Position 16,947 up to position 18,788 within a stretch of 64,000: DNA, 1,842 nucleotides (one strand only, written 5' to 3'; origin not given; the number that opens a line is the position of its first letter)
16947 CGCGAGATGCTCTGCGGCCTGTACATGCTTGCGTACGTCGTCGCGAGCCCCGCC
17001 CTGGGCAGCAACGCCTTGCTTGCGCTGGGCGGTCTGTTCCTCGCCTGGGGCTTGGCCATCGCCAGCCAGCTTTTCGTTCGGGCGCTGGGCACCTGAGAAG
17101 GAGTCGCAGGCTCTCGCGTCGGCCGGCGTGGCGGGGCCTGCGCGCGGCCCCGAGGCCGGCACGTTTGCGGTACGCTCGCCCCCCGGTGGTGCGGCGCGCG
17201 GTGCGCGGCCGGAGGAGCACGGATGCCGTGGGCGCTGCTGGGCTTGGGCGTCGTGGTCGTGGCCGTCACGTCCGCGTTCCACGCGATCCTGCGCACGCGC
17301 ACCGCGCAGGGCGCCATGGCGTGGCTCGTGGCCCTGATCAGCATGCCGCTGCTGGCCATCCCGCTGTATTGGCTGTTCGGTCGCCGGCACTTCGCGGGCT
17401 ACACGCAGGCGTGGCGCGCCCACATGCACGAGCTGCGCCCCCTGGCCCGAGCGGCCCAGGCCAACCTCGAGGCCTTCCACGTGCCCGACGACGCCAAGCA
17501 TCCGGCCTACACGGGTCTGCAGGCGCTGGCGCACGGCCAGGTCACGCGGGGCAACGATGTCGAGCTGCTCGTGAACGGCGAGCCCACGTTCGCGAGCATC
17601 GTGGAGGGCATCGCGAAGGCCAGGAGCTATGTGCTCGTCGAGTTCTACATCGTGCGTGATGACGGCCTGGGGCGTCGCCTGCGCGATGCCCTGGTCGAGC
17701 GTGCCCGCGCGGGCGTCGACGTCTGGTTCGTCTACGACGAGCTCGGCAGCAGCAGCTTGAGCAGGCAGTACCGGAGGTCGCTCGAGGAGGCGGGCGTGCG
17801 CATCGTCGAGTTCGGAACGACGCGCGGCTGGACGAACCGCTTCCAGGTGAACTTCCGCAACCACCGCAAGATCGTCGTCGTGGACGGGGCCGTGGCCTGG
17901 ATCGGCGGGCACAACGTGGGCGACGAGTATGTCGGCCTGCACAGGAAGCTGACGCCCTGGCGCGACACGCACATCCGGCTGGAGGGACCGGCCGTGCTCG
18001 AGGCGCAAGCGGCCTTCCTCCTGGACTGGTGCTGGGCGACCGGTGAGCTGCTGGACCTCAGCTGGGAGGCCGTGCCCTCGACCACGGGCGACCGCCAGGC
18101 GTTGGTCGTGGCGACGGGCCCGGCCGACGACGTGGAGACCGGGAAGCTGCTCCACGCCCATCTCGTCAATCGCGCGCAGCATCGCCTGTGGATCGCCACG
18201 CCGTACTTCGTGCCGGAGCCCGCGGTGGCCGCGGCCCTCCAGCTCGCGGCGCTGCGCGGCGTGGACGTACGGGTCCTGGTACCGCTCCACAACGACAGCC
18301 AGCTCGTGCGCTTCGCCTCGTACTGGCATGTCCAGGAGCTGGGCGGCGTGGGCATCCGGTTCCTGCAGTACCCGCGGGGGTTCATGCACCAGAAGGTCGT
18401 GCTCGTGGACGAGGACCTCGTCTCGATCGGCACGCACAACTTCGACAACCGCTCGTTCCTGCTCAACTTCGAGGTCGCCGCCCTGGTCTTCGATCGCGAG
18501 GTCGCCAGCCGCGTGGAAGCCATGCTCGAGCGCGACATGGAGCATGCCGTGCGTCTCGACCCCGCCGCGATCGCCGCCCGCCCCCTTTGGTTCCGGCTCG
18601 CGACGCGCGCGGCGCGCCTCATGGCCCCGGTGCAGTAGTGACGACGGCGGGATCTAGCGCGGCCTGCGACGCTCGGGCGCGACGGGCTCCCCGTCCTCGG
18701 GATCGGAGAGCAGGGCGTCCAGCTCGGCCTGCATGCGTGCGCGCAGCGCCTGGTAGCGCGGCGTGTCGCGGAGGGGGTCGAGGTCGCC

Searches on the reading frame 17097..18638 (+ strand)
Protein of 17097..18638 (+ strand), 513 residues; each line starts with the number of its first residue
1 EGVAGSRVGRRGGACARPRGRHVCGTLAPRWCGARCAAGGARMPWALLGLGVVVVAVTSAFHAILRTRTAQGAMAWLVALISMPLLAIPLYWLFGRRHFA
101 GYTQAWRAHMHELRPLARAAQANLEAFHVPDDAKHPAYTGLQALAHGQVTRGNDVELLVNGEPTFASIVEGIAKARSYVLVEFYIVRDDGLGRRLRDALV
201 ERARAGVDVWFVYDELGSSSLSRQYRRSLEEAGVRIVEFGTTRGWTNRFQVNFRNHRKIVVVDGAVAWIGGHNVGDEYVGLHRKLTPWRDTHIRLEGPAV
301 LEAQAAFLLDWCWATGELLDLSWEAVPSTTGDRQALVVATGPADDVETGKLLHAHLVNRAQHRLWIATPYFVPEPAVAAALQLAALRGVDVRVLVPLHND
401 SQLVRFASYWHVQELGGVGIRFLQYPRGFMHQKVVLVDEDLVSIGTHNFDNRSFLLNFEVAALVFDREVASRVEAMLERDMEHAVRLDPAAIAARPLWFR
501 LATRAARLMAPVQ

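Call 54: search_protein_families(library=pfam, proteins=[window:17097-18638:+], max_evalue=0.00001)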
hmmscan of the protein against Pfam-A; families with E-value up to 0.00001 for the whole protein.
window:17097-18638:+ (513 aa): 3 families
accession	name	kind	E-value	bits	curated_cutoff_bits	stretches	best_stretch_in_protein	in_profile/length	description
PF13091.12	PLDc_2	-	6.1e-39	133.3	27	2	356-480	4-131/132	PLD-like domain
PF00614.28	PLDc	-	3.4e-12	46.3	21.9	0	252-278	2-28/28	Phospholipase D Active site motif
PF13396.11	PLDc_N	-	1.5e-06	28.5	23.3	1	55-96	2-42/42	Phospholipase_D-nuclease N-terminal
